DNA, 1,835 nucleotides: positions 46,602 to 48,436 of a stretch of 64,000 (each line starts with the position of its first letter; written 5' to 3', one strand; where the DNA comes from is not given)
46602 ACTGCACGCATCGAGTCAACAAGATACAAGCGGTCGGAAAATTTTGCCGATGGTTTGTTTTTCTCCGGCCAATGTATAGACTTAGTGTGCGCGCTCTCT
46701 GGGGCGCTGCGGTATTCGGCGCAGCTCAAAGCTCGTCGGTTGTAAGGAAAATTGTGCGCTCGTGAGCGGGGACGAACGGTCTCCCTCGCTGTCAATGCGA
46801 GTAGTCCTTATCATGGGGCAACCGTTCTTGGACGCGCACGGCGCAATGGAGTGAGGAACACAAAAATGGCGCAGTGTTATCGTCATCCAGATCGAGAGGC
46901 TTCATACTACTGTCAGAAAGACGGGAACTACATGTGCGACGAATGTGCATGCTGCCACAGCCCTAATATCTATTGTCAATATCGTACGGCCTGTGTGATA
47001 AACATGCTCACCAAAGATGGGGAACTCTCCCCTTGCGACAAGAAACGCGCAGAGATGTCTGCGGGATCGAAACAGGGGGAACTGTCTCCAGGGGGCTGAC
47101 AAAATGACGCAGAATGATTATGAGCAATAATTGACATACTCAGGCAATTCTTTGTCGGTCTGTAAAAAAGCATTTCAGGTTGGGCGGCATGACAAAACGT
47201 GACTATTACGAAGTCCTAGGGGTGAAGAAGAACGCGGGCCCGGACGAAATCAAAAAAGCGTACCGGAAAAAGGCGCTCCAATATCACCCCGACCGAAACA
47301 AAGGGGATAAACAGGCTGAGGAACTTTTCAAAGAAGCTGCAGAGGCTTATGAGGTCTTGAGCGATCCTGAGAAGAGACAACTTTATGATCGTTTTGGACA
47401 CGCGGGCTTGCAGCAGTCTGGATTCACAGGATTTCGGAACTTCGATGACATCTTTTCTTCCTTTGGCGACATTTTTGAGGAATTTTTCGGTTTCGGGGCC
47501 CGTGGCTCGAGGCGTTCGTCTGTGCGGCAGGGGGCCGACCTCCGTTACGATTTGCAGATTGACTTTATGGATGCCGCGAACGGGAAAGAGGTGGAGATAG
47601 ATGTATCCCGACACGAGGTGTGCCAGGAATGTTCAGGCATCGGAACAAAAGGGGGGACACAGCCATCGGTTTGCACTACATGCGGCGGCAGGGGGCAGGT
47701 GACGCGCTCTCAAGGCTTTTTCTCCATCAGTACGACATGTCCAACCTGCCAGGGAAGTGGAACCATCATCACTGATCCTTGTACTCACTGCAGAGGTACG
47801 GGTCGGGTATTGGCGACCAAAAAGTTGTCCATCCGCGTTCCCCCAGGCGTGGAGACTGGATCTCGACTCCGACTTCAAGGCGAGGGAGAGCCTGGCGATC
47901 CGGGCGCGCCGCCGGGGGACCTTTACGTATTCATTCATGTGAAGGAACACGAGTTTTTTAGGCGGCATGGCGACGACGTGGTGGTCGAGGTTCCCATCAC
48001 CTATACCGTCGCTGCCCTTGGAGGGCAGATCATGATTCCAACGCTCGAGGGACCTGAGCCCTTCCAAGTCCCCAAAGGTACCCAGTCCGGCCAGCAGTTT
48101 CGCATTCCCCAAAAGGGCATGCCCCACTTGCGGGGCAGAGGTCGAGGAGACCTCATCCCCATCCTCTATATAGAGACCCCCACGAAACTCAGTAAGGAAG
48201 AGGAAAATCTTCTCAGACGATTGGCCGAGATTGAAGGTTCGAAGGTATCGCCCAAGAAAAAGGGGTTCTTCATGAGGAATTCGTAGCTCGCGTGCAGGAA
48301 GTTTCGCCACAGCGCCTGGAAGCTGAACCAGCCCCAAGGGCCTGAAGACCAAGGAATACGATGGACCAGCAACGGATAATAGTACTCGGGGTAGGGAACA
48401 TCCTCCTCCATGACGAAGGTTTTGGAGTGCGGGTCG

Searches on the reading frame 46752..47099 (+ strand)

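Call 7: search_protein_families(library=pfam, proteins=[window:46752-47099:+], max_evalue=0.001)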
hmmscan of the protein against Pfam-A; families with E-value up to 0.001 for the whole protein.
window:46752-47099:+ (115 aa): 1 family
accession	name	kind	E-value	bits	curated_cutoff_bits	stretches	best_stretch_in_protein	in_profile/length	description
PF00643.29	zf-B_box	-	0.00037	21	24.1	1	38-65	2-29/42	B-box zinc finger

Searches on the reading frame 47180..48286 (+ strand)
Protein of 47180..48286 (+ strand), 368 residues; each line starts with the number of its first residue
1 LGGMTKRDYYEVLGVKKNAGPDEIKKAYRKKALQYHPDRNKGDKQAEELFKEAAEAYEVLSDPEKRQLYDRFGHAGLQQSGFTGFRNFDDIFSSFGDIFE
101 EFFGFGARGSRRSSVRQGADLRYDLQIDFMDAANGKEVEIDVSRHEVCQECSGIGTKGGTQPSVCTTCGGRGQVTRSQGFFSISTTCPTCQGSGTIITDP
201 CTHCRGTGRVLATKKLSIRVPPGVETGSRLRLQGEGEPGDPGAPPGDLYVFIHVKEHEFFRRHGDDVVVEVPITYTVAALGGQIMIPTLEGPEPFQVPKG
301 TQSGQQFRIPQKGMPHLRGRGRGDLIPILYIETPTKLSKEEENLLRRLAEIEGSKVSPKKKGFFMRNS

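Call 7: search_protein_families(library=pfam, proteins=[window:47180-48286:+], max_evalue=0.001)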
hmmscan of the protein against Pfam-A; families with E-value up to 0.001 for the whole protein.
window:47180-48286:+ (368 aa): 3 families
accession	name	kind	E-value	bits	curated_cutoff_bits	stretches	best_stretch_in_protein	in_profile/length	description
PF01556.23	DnaJ_C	-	3.2e-48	164.1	26.6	1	121-334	1-152/152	DnaJ C terminal domain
PF00226.36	DnaJ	-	1.8e-28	98.9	27.8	1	8-70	1-63/63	DnaJ domain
PF00684.25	DnaJ_CXXCXGXG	-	1.5e-14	54.4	32.7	1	148-208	1-65/65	DnaJ central domain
